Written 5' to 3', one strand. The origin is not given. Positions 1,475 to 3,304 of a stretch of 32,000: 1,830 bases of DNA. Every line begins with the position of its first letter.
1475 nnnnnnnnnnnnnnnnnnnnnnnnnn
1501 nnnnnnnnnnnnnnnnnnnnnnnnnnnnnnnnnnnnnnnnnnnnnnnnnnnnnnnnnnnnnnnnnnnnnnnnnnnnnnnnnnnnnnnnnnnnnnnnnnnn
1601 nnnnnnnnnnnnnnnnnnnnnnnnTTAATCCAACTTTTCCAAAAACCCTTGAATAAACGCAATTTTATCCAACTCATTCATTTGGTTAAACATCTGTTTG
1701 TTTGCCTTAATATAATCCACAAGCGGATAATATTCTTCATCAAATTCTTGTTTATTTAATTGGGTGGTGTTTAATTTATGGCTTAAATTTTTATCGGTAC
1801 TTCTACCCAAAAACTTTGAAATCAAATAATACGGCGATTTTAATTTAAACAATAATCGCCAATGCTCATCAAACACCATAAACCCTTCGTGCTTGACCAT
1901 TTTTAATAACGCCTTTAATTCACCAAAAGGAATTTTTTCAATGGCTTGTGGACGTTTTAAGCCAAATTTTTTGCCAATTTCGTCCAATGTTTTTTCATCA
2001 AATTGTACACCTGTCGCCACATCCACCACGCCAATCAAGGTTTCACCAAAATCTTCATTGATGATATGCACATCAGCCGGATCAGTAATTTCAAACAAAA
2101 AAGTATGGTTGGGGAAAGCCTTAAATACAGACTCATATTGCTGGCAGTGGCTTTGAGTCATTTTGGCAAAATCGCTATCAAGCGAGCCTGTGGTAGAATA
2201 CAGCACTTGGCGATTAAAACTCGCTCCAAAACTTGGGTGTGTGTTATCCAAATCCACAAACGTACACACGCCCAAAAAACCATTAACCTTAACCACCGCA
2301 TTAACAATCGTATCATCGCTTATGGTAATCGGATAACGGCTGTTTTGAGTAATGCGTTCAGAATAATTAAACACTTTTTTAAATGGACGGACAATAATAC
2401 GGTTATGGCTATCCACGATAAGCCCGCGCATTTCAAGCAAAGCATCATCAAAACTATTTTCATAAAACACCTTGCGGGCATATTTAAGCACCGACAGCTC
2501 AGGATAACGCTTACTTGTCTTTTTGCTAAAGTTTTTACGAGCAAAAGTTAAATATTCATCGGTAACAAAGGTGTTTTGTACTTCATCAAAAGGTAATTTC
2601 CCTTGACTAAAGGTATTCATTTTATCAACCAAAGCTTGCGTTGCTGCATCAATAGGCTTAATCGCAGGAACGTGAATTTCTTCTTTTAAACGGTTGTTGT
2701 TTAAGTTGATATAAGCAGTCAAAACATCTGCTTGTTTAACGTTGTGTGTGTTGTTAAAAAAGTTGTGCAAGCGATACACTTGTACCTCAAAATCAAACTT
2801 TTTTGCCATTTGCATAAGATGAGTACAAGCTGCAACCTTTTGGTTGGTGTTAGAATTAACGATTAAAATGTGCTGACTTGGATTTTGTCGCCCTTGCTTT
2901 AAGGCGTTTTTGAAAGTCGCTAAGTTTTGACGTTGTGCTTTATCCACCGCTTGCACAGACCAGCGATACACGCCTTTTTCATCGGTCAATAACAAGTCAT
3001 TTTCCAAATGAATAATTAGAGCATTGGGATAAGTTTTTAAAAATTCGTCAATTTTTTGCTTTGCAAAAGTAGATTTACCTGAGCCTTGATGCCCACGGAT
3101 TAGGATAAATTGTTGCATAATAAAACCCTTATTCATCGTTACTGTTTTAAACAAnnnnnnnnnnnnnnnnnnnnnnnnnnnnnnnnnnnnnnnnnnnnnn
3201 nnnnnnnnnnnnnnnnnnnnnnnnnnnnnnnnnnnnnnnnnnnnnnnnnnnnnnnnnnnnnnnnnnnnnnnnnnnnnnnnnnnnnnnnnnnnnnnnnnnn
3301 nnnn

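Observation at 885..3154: Two-gene kinase-ligase plus metallophosphoesterase cassette: a rearranged, Hen1-less RNA heal-and-seal system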

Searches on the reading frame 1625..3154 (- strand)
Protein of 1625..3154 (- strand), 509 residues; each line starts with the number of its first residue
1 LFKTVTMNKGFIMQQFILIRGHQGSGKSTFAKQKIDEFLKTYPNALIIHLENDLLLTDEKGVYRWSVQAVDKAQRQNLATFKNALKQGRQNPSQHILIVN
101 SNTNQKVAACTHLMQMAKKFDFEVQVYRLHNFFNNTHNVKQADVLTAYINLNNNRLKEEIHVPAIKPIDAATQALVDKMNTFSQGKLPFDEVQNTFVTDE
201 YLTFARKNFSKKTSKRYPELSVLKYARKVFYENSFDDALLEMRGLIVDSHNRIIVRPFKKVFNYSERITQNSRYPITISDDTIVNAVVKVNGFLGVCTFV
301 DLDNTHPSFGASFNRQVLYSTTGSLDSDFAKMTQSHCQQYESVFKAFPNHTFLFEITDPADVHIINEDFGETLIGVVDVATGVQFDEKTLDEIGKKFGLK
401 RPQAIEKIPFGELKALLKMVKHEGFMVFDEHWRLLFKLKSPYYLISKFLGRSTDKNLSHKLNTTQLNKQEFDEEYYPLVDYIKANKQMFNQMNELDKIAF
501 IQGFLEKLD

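Call 3: search_protein_families(library=pfam, proteins=[window:1625-3154:-], max_evalue=0.1)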
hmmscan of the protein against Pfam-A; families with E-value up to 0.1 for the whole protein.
window:1625-3154:- (509 aa): 8 families
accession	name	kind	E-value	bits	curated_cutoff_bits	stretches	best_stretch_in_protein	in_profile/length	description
PF09511.15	RNA_lig_T4_1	-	2.2e-09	37.9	28.3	1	241-443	1-227/227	RNA ligase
PF13173.12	AAA_14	-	2.8e-05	24.6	27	1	15-69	3-57/129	AAA domain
PF13671.12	AAA_33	-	0.00013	22.8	27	1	17-126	2-101/143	AAA domain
PF06745.19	ATPase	-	0.0014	18.5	26.6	1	7-48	12-54/231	KaiC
PF13401.12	AAA_22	-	0.018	15.8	27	1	14-98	5-89/130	AAA domain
PF13479.12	AAA_24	-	0.023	15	27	1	16-87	4-57/195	AAA domain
PF20720.3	nSTAND3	-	0.031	14.4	27.2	1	14-41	17-44/155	Novel STAND NTPase 3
PF13238.12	AAA_18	-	0.055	14.4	29.4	0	17-101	1-79/128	AAA domain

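Call 4: search_protein_families(library=ncbifam, proteins=[window:1625-3154:-], max_evalue=0.1)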
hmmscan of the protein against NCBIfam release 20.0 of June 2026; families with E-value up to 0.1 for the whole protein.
window:1625-3154:- (509 aa): 10 families
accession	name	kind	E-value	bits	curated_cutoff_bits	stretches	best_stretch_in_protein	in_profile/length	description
NF005255.0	PRK06762.2-2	equivalog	0.00046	20.2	140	1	13-138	2-112/163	hypothetical protein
TIGR03880.1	KaiC_arch_3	hypoth_equivalog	0.0031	17.1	249.45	1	8-54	10-56/224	KaiC domain-containing protein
TIGR04456.1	LruC_dom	domain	0.0043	17.3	36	1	81-184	83-188/243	LruC domain-containing protein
NF005250.0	PRK06761.1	equivalog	0.0053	15.8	270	1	13-106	2-94/282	hypothetical protein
TIGR04520.1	ECF_ATPase_1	equivalog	0.012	15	315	1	14-33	28-47/269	energy-coupling factor transporter ATPase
NF005257.0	PRK06762.3-2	equivalog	0.017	14.8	202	1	12-138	3-114/170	hypothetical protein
NF010158.0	PRK13637.1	equivalog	0.024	13.7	390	1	14-49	33-67/287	energy-coupling factor transporter ATPase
TIGR03574.1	selen_PSTK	equivalog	0.03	13.8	290.5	1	17-123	2-96/249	L-seryl-tRNA(Sec) kinase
TIGR04521.1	ECF_ATPase_2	equivalog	0.092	11.8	330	0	13-32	30-49/279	energy-coupling factor transporter ATPase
NF005115.0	PRK06547.1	equivalog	0.095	12.1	173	0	13-50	14-47/172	hypothetical protein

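Call 5: search_protein_families(library=phrogs, proteins=[window:1625-3154:-], max_evalue=0.01)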
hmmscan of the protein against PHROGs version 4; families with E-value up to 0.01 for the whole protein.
window:1625-3154:- (509 aa): 7 families
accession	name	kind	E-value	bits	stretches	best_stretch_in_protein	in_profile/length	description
phrog_562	-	tail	4.1e-43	148.7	1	206-487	20-311/377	RNA ligase and tail fiber protein attachment catalyst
phrog_8238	-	DNA, RNA and nucleotide metabolism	1.1e-20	74.4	1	190-498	406-725/737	RNA ligase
phrog_2071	-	other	2e-15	58.3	1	13-169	15-165/282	ATPase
phrog_505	-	other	1.1e-05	26.1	1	13-133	1-113/295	polynucleotide kinase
phrog_21952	-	DNA, RNA and nucleotide metabolism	9.1e-05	23.2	1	207-449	12-269/327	RNA ligase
phrog_2666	-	head and packaging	0.00042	20.1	1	14-76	321-380/555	terminase large subunit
phrog_800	-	head and packaging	0.0028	17.3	1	10-77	28-100/511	terminase small subunit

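Call 6: search_protein_families(library=padloc, proteins=[window:1625-3154:-], max_evalue=0.01)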
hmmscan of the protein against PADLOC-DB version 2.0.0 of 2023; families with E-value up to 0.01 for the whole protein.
window:1625-3154:- (509 aa): 1 family
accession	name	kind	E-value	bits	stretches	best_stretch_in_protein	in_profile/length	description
PDLC04140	mad8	-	0.00029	18.5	1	12-72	25-70/314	mads_8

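Call 7: search_solved_structures(query=window:1625-3154:-, max_evalue=1, show_alignments=2)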
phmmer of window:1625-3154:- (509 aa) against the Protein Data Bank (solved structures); distinct sequences matched with E-value up to 1: 0.

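Call 9: find_homologous_proteins(query=window:1625-3154:-, max_evalue=0.001)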
Query window:1625-3154:- (509 aa): 629 proteins with E <= 0.001 among 8000 candidates; the best 120 are listed.
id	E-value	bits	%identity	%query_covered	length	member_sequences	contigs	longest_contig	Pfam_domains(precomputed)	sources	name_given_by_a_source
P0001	0.0e+0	1120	100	98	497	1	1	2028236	PF09511.16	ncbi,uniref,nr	ncbi:2'-5' RNA ligase [Moraxella nasovis]|uniref:RNA ligase n=1 Tax=Moraxella nasovis TaxID=2904121 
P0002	4.0e-255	865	77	98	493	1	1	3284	PF09511.16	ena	-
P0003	3.8e-249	845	75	98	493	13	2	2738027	PF09511.16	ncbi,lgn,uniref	ncbi:RNA ligase [Faucicola mancuniensis]|uniref:RNA ligase n=1 Tax=Faucicola mancuniensis TaxID=1309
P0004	4.8e-247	838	75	98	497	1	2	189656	PF13671.13,PF09511.16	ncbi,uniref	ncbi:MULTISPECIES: RNA ligase [unclassified Moraxella]|uniref:RNA ligase n=1 Tax=unclassified Moraxe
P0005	2.7e-246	836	75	98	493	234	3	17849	PF09511.16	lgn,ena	-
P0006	2.0e-244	830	74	98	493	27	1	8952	PF09511.16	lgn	-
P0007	2.6e-235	800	73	98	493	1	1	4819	PF09511.16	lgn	-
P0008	3.1e-229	780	70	97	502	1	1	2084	PF09511.16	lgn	-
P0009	1.7e-226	771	70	98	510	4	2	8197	PF13671.13,PF09511.16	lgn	-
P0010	6.8e-226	769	70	98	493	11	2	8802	PF13671.13,PF09511.16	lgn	-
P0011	6.6e-219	746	67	97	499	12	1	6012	PF09511.16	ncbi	-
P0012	3.2e-218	743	68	97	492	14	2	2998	-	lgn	-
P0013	6.9e-217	739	69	97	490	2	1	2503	PF13671.13,PF13401.13,PF09511.16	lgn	-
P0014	7.7e-214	729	66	97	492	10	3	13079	PF09511.16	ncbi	-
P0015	2.1e-212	724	65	97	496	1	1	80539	PF09511.16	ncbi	-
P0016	1.0e-209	715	64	97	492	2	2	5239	PF09511.16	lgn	-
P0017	1.8e-208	711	65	97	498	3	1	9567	PF13671.13,PF09511.16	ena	-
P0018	3.5e-208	710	64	97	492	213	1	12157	PF09511.16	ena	-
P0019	3.7e-208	710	64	97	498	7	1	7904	PF13671.13,PF09511.16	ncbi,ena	-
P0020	6.4e-207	706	63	97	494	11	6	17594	PF09511.16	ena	-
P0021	1.3e-206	705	64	97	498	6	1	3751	PF13671.13,PF09511.16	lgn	-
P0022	3.5e-205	700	63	97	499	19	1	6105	PF09511.16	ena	-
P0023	1.1e-204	699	63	97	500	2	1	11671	PF09511.16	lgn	-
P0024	2.6e-204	697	63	97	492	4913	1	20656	PF13671.13,PF09511.16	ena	-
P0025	4.7e-204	697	63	97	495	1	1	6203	PF09511.16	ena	-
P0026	4.8e-204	697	62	97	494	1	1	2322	PF13671.13,PF09511.16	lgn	-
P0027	5.7e-204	696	62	97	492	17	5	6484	PF13671.13,PF09511.16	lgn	-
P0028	9.5e-204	696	63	97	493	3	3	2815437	PF09511.16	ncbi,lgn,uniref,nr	ncbi:RNA ligase [Alysiella crassa]|uniref:RNA ligase n=1 Tax=Alysiella crassa TaxID=153491 RepID=A0A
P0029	1.1e-203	695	65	97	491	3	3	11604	PF13671.13,PF09511.16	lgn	-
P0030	1.2e-203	695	63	97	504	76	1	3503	PF09511.16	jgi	-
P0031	2.1e-203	694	63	97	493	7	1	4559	PF09511.16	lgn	-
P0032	6.1e-203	693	62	97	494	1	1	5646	PF09511.16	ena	-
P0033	7.2e-203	693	61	99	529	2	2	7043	PF09511.16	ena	-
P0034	2.1e-202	691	62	97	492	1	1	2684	PF13671.13,PF09511.16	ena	-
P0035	3.0e-202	691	61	97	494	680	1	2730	PF09511.16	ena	-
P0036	4.1e-202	690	63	97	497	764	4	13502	PF13671.13,PF09511.16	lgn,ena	-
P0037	4.8e-202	690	62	98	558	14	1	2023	PF09511.16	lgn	-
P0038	6.1e-202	690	62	97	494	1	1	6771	PF09511.16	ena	-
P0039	8.3e-202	689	61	97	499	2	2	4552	PF13671.13,PF09511.16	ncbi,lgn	-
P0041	1.2e-201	689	62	97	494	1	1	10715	PF09511.16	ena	-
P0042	3.5e-201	687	61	99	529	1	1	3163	PF09511.16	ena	-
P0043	5.6e-201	686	62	97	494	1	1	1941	PF09511.16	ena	-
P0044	1.4e-200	685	61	97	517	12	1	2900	PF13671.13,PF09511.16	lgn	-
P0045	2.5e-200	684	62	97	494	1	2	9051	PF09511.16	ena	-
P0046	3.2e-200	684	62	97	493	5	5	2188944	PF09511.16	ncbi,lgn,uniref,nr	ncbi:RNA ligase [Kingella negevensis]|uniref:RNA ligase n=1 Tax=Kingella negevensis TaxID=1522312 Re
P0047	1.9e-199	681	63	97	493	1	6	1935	PF09511.16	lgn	-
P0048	4.3e-199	680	62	97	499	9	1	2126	PF09511.16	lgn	-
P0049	1.5e-198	678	62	97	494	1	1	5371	PF09511.16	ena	-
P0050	2.4e-198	678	61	97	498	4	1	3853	PF09511.16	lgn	-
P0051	3.2e-198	677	60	97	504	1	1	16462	PF09511.16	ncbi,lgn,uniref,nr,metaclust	ncbi:RNA ligase [Moraxella oblonga]|uniref:RNA ligase n=1 Tax=Moraxella oblonga TaxID=200413 RepID=U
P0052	3.3e-198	677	61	97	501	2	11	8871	PF09511.16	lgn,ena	-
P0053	3.5e-198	677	62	97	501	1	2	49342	PF13671.13,PF09511.16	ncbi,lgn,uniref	ncbi:RNA ligase [Neisseria sp.]|uniref:RNA ligase n=1 Tax=Neisseria sp. TaxID=192066 RepID=UPI0035A0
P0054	5.7e-198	677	61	97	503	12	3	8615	PF09511.16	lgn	-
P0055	1.1e-197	676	62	97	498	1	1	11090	PF09511.16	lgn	-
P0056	1.9e-197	675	61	97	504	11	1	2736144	PF09511.16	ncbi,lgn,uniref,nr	ncbi:RNA ligase [Moraxella bovis]|uniref:RNA ligase n=1 Tax=Moraxella bovis TaxID=476 RepID=UPI00222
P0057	1.3e-196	672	60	97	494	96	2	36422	PF13671.13,PF09511.16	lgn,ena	-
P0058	1.4e-196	672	60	97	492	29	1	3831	PF13671.13,PF09511.16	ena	-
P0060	2.5e-196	671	61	97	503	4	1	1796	PF09511.16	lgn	-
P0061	2.5e-196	671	61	97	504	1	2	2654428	PF09511.16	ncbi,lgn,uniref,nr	ncbi:RNA ligase [Moraxella caprae]|uniref:RNA ligase n=1 Tax=Moraxella caprae TaxID=90240 RepID=A0A3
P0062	3.1e-196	671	61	97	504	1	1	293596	PF09511.16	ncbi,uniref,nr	ncbi:RNA ligase [Moraxella lacunata]|uniref:RNA ligase n=1 Tax=Moraxella lacunata TaxID=477 RepID=A0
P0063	4.6e-196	670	60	97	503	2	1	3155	PF09511.16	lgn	-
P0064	1.1e-195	669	60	97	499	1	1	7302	PF09511.16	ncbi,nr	ncbi:MAG: RNA ligase [Cardiobacteriaceae bacterium]|nr:RNA ligase [Cardiobacteriaceae bacterium]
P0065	1.2e-195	669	62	97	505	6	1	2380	PF09511.16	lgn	-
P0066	2.7e-195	668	62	97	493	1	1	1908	PF13671.13,PF09511.16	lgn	-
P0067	7.4e-194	663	59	97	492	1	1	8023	PF13671.13,PF09511.16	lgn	-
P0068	2.1e-193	662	59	97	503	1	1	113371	PF09511.16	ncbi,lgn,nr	ncbi:MAG: RNA ligase [Moraxella sp.]|nr:RNA ligase [Moraxella sp.]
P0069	2.5e-193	661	60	97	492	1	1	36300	PF13671.13,PF09511.16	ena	-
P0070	2.6e-193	661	59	97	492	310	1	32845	PF13671.13,PF09511.16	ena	-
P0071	4.7e-193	660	61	97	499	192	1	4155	PF13671.13,PF09511.16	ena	-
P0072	7.8e-193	660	61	97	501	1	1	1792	PF13671.13,PF09511.16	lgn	-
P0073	8.0e-193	660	59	97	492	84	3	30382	PF13671.13,PF09511.16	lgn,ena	-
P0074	1.1e-192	659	62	97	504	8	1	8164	PF09511.16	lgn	-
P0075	2.8e-192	658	59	97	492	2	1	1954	PF13671.13,PF09511.16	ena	-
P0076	2.0e-191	655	59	97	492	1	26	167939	PF13671.13,PF09511.16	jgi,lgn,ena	-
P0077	2.6e-191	655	60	97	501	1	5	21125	PF13671.13,PF09511.16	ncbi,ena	-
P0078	3.7e-191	654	60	97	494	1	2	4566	PF13671.13,PF09511.16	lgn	-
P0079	4.2e-191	654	60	97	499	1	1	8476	PF09511.16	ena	-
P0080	1.6e-190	652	58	97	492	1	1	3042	PF13671.13,PF09511.16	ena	-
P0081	2.6e-190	651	59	97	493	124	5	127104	PF09511.16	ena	-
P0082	4.9e-189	647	58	97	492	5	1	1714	PF13671.13,PF09511.16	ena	-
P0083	7.7e-189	646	58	97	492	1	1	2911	PF13671.13,PF09511.16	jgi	-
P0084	2.8e-188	645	60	97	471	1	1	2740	PF13671.13,PF09511.16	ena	-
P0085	2.3e-187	642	60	97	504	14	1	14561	PF13671.13,PF09511.16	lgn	-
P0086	4.4e-187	641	60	97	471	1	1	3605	PF13671.13,PF09511.16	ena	-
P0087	1.4e-186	639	60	97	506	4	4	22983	PF09511.16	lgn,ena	-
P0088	7.0e-186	637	58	97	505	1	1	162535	PF13671.13,PF09511.16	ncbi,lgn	-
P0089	3.7e-184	631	58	97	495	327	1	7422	PF09511.16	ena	-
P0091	4.8e-176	604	57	97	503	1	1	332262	PF13671.13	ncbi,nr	ncbi:MAG: 2'-5' RNA ligase [Cardiobacteriaceae bacterium]|nr:2'-5' RNA ligase [Cardiobacteriaceae ba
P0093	1.4e-170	586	56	97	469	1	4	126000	PF13671.13,PF09511.16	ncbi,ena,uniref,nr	ncbi:RNA ligase [uncultured Cardiobacterium sp.]|uniref:RNA ligase n=1 Tax=uncultured Cardiobacteriu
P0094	6.3e-170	584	60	83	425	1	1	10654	PF09511.16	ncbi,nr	ncbi:MAG: RNA ligase, partial [Neisseria sp.]|nr:RNA ligase [Neisseria sp.]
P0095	1.3e-165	570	56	97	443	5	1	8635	PF13671.13,PF09511.16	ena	-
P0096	2.3e-164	566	52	97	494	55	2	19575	PF13671.13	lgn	-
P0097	1.8e-162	559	52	97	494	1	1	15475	PF09511.16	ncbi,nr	ncbi:2'-5' RNA ligase [Pasteurellaceae bacterium LFhippo2]|nr:2'-5' RNA ligase [Pasteurellaceae bact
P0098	4.4e-161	555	63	78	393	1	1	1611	PF09511.16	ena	-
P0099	1.2e-160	554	62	78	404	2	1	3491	PF13671.13,PF09511.16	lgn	-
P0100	1.0e-158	547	53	97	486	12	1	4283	PF09511.16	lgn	-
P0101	3.3e-156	539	53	97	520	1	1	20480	PF13671.13,PF09511.16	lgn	-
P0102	4.9e-156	538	51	97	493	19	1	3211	PF13671.13,PF09511.16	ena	-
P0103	2.5e-153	529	51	97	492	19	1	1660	PF09511.16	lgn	-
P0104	3.5e-153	529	49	97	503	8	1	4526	PF13671.13,PF09511.16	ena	-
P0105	1.4e-142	494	59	70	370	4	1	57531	PF13671.13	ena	-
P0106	7.2e-142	492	59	74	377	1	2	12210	PF09511.16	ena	-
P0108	1.9e-132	460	46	97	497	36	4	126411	PF09511.16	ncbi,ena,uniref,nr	ncbi:RNA ligase [uncultured Campylobacter sp.]|uniref:RNA ligase n=1 Tax=uncultured Campylobacter sp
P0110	2.0e-127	444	63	63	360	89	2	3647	PF13671.13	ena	-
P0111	3.5e-126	440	60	69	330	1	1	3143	PF09511.16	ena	-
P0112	4.8e-126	439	49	80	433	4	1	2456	PF09511.16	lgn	-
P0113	1.9e-125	437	60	65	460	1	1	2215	PF09511.16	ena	-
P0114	3.9e-123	430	67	56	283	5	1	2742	PF09511.16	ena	-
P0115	4.8e-122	426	56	65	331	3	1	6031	PF13671.13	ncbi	ncbi:MAG: AAA family ATPase, partial [Kingella oralis]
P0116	8.0e-122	425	61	61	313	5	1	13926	PF13671.13,PF09511.16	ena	-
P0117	2.7e-121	424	67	56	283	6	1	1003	PF09511.16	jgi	-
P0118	6.1e-121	423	47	85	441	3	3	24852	PF13671.13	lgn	-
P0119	3.2e-119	417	65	57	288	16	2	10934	PF13671.13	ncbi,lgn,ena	-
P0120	9.7e-115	402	41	97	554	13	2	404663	-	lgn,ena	-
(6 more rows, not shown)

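Call 20: search_protein_representatives(protein=window:1625-3154:-)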
Query: 509 residues. Proteins with E-value up to 0.001 (for the whole library): 1615; up to 1e-10: 486; up to 1e-30: 161. The best 150 are listed.
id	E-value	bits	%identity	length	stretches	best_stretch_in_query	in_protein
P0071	1.5e-193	660.3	62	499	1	13-506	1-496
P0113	6.0e-126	437.4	64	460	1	178-506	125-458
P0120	3.1e-115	402.0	47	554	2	173-506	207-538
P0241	4.6e-112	391.6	45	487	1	13-506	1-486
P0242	1.6e-111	389.8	47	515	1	13-507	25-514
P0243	8.8e-109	380.8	43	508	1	13-506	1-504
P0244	2.3e-107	376.1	42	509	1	15-508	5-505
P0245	4.5e-107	375.1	40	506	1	13-506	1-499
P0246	1.2e-105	370.5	44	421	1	13-428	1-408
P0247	4.2e-105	368.6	47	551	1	16-506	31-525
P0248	2.4e-103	362.8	46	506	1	14-507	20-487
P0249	2.9e-100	352.7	45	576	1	16-505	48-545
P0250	2.4e-98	346.4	44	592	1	13-506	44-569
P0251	1.4e-89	317.4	41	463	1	14-506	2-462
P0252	9.6e-87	308.1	50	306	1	208-508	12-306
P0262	9.7e-49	182.8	43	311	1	207-506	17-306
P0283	3.8e-40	154.4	40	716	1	214-507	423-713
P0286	6.5e-40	153.7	41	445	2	206-505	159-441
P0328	1.0e-34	136.5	38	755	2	220-505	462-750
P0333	1.8e-34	135.7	40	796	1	216-506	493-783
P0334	2.1e-34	135.5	38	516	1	220-507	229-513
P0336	4.4e-34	134.5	38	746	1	148-505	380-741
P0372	4.4e-32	127.8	40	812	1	215-501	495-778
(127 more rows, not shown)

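Call 21: search_protein_families(library=pfam, proteins=[P0283, P0328, P0333, P0336, P0372, P0334, P0286, P0120, P0250, P0262], max_evalue=0.001)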
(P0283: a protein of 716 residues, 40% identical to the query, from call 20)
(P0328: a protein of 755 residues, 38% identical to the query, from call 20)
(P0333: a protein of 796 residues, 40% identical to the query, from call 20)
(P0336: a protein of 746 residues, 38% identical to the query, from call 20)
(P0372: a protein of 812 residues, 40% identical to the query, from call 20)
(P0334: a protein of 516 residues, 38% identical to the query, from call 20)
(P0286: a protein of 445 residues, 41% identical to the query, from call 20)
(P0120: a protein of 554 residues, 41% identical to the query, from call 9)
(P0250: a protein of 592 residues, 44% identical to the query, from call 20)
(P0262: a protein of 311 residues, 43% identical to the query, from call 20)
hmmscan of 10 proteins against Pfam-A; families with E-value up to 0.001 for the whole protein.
P0283 (716 aa): 6 families
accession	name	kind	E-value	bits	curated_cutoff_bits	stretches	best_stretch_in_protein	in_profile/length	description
PF09511.15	RNA_lig_T4_1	-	7.8e-20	72.1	28.3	1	452-647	1-227/227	RNA ligase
PF13671.12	AAA_33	-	1.3e-15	58.4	27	1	12-147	2-142/143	AAA domain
PF00149.33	Metallophos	-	3e-13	51.1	21.5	1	174-357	2-159/191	Calcineurin-like phosphoesterase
PF13238.12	AAA_18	-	5.9e-05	24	29.4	0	13-62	2-54/128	AAA domain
PF06414.18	Zeta_toxin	-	0.00055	19.9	22.3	1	10-114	17-127/199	Zeta toxin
PF09848.15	SLFN-g3_helicase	-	0.00074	19.3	24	0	10-128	2-97/354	Schlafen group 3, DNA/RNA helicase domain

P0328 (755 aa): 3 families
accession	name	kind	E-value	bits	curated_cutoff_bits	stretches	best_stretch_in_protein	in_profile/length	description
PF09511.15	RNA_lig_T4_1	-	8.2e-20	72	28.3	1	485-686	1-227/227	RNA ligase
PF13671.12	AAA_33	-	1.5e-13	51.7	27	1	14-138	4-121/143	AAA domain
PF00149.33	Metallophos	-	8.1e-11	43.1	21.5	1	179-374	2-159/191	Calcineurin-like phosphoesterase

P0333 (796 aa): 2 families
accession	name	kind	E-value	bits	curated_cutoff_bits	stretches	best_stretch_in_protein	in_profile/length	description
PF09511.15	RNA_lig_T4_1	-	2.8e-12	47.4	28.3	1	521-702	2-209/227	RNA ligase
PF00149.33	Metallophos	-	2.1e-10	41.8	21.5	1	192-400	5-159/191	Calcineurin-like phosphoesterase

P0336 (746 aa): 3 families
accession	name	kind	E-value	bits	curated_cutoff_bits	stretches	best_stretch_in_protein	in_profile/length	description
PF09511.15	RNA_lig_T4_1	-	2.7e-21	76.9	28.3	1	476-677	1-227/227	RNA ligase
PF13671.12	AAA_33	-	1.1e-14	55.4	27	1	12-146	1-136/143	AAA domain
PF00149.33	Metallophos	-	1.2e-07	32.9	21.5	1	176-270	2-72/191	Calcineurin-like phosphoesterase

P0372 (812 aa): 4 families
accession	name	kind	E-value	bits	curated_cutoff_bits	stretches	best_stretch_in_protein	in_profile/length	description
PF13671.12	AAA_33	-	1.5e-21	77.7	27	1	11-142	1-123/143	AAA domain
PF09511.15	RNA_lig_T4_1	-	4.5e-19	69.6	28.3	1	524-751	2-227/227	RNA ligase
PF00149.33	Metallophos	-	2.2e-12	48.2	21.5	1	182-373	3-159/191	Calcineurin-like phosphoesterase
PF08433.16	KTI12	-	0.00042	20.4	22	0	11-140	3-122/271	Chromatin associated protein KTI12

P0334 (516 aa): 1 family
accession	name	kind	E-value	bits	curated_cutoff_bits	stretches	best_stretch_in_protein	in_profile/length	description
PF09511.15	RNA_lig_T4_1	-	9e-15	55.6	28.3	1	252-447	1-227/227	RNA ligase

P0286 (445 aa): 3 families
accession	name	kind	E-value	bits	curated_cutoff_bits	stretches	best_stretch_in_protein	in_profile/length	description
PF13671.12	AAA_33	-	4e-11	43.8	27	1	4-87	1-88/143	AAA domain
PF09511.15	RNA_lig_T4_1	-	8e-07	29.6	28.3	1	195-369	2-195/227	RNA ligase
PF13238.12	AAA_18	-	0.00012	23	29.4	1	6-78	2-81/128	AAA domain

P0120 (554 aa): 2 families
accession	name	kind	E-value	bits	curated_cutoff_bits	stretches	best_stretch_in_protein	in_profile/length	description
PF13671.12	AAA_33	-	3.5e-05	24.6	27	1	4-117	1-105/143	AAA domain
PF06414.18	Zeta_toxin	-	4.7e-05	23.3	22.3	1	2-114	16-127/199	Zeta toxin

P0250 (592 aa): 3 families
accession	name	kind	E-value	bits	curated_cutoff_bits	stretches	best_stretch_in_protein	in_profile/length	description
PF08433.16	KTI12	-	2.4e-05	24.4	22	1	48-114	4-69/271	Chromatin associated protein KTI12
PF20720.3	nSTAND3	-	0.00015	22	27.2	1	39-77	11-49/155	Novel STAND NTPase 3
PF13238.12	AAA_18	-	0.0002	22.3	29.4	0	48-118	1-68/128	AAA domain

P0262 (311 aa): 1 family
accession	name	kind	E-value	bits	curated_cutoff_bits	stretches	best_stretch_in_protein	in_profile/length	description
PF09511.15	RNA_lig_T4_1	-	9.6e-13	48.9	28.3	1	53-242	1-227/227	RNA ligase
